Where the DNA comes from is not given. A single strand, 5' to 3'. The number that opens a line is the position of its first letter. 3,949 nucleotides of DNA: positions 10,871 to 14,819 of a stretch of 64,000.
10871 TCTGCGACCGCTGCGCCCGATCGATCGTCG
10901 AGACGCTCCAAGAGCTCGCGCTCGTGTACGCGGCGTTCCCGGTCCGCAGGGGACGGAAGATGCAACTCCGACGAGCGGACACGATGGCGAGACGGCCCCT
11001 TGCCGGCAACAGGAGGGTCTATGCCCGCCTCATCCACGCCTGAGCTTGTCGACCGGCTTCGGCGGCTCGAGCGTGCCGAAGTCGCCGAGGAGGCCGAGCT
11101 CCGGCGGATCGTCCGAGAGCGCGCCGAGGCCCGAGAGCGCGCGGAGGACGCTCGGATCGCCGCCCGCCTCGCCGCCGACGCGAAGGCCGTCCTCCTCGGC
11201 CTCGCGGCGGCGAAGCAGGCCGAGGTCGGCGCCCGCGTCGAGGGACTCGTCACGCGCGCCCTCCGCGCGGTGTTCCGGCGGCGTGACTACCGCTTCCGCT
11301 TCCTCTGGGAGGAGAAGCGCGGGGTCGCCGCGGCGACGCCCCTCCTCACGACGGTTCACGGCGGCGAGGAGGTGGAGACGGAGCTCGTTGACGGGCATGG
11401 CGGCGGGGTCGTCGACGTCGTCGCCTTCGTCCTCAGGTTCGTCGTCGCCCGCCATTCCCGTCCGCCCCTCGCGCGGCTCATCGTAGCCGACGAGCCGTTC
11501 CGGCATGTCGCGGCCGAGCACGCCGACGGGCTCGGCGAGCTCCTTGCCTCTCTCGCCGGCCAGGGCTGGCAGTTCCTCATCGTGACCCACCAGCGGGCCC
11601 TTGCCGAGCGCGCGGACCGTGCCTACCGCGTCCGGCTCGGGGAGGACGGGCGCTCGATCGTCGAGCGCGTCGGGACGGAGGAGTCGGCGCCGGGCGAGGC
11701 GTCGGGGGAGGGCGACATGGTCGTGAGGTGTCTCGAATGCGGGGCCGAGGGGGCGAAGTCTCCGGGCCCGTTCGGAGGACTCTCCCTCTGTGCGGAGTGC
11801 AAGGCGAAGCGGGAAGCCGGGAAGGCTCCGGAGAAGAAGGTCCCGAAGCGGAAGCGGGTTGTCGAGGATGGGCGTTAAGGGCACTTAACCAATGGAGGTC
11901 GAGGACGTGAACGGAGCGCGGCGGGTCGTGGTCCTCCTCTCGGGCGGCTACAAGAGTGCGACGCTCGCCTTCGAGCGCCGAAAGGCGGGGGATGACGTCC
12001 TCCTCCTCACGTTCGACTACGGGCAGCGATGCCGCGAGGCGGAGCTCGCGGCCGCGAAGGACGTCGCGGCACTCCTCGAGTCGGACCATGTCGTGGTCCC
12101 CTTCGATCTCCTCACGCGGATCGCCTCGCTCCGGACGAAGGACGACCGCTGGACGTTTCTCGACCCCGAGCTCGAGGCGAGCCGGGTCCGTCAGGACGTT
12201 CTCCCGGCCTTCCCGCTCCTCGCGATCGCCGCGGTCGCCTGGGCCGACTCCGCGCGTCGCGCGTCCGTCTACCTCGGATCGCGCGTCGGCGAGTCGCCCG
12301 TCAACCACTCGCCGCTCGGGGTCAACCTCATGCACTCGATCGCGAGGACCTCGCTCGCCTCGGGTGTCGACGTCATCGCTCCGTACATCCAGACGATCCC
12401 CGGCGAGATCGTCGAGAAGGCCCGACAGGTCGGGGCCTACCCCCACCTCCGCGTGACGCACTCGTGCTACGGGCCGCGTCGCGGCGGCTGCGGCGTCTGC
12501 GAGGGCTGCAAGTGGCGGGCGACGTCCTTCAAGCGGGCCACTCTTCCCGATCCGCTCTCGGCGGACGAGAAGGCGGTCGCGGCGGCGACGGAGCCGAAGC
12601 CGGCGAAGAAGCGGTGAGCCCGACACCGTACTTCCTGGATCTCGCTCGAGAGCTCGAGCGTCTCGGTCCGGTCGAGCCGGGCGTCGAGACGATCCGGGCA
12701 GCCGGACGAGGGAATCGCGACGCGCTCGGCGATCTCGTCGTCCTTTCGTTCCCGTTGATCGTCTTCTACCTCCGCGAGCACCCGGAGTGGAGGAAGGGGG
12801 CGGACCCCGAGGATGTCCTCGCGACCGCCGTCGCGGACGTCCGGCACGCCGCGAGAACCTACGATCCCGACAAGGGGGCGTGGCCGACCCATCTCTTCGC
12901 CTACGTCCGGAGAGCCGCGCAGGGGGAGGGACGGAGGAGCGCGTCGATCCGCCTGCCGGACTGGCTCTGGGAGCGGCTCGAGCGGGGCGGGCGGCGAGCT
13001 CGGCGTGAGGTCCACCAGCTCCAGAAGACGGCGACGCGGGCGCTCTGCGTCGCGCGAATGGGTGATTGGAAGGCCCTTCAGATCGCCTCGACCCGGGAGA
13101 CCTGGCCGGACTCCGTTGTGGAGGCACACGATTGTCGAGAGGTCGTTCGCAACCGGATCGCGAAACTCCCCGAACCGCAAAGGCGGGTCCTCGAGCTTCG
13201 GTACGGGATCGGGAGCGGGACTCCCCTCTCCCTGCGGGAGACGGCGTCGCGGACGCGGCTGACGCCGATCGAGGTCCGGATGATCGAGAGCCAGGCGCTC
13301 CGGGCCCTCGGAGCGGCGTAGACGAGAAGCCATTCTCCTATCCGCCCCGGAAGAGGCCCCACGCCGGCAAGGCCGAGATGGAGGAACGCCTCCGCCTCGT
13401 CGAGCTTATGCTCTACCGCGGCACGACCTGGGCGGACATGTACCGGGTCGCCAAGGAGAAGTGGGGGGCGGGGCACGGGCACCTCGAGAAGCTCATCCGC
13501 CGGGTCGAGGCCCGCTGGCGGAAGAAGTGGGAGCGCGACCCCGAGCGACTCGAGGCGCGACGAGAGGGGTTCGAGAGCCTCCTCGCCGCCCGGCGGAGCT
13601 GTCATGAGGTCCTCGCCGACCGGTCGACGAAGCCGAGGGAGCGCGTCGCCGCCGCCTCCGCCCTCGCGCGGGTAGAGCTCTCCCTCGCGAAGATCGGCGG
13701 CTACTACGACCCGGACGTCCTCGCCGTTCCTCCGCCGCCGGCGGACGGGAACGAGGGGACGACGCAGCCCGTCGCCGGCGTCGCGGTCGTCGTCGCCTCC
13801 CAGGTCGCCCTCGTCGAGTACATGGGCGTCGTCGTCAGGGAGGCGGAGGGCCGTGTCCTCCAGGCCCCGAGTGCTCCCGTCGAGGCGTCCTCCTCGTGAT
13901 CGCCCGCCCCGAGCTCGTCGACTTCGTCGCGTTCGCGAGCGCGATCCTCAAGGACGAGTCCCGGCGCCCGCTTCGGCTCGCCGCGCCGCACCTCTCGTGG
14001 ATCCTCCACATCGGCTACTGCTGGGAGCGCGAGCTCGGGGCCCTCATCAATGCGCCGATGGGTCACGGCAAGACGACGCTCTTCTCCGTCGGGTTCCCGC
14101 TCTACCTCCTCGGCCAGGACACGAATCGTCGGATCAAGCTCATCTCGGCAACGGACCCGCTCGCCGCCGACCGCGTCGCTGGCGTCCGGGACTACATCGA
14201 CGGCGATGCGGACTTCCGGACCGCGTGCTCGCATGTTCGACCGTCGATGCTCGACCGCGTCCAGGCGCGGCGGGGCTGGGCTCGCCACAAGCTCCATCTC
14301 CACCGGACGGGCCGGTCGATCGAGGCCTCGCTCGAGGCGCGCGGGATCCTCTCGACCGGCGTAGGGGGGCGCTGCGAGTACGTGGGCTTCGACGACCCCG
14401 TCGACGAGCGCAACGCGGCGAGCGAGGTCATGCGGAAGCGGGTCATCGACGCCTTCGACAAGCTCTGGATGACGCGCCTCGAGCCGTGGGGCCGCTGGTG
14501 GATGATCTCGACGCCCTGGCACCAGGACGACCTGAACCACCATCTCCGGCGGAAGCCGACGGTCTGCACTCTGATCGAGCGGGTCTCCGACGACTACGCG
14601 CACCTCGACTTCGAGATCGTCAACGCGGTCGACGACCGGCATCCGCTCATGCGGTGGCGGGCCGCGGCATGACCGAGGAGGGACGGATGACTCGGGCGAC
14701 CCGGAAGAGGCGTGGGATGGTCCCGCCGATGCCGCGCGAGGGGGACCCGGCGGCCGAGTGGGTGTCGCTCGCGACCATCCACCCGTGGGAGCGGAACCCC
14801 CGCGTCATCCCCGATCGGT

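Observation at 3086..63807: Genome-wide 16-bp palindrome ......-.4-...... (12 copies): candidate KorB/parS-like operator network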

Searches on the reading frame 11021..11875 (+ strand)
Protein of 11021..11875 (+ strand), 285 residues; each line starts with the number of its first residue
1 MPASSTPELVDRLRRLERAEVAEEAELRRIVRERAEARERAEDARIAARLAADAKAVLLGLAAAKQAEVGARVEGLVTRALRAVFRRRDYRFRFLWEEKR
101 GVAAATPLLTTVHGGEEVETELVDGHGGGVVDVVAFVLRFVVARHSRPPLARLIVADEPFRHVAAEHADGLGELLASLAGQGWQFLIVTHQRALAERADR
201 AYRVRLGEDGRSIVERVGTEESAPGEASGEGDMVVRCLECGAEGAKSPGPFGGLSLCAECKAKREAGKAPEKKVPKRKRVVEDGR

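Call 10: search_protein_families(library=pfam, proteins=[window:11021-11875:+], max_evalue=0.01)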
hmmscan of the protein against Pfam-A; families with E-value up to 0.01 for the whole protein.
window:11021-11875:+ (285 aa): 2 families
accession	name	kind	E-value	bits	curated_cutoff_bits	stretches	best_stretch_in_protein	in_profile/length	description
PF23458.2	DUF7130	-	0.00033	20.9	35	1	214-266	33-82/89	Domain of unknown function (DUF7130)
PF02463.25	SMC_N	-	0.0086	16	40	0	128-211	139-218/220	RecF/RecN/SMC N terminal domain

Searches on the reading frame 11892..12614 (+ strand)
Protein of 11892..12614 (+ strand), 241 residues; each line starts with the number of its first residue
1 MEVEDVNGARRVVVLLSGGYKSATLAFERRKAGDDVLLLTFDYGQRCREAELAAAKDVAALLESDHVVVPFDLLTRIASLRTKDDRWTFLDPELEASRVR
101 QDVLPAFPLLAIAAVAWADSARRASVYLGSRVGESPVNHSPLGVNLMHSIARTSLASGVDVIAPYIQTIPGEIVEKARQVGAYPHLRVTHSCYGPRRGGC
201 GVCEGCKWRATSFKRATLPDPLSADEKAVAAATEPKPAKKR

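Call 10: search_protein_families(library=pfam, proteins=[window:11892-12614:+], max_evalue=0.01)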
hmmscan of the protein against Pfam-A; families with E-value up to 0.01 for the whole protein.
window:11892-12614:+ (241 aa): 1 family
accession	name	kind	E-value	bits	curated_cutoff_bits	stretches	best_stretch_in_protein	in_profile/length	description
PF06508.19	QueC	-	2e-25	89.9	22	1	11-215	1-208/210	Queuosine biosynthesis protein QueC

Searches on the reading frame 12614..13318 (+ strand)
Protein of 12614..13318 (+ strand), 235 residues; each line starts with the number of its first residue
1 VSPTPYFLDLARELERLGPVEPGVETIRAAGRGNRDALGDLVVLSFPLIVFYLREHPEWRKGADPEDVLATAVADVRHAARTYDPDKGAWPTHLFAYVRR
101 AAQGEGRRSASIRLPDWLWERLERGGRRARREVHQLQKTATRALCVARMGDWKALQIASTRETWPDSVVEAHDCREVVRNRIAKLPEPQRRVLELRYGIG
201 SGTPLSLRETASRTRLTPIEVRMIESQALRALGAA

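Call 45: search_protein_families(library=phrogs, proteins=[window:12614-13318:+], max_evalue=0.001)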
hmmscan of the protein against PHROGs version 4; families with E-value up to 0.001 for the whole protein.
window:12614-13318:+ (235 aa): 1 family
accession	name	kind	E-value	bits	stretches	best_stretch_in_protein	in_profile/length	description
phrog_351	-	transcription regulation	3.8e-10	40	1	24-232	491-722/928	RNA polymerase sigma factor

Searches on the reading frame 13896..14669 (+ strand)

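Call 45: search_protein_families(library=phrogs, proteins=[window:13896-14669:+], max_evalue=0.001)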
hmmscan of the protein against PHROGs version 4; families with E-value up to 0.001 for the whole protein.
window:13896-14669:+ (258 aa): 2 families
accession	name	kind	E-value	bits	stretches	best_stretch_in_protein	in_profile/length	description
phrog_38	-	head and packaging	8.3e-26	91.8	1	8-222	271-466/760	terminase large subunit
phrog_4758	-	head and packaging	1.3e-16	61.7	1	50-217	61-217/243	terminase large subunit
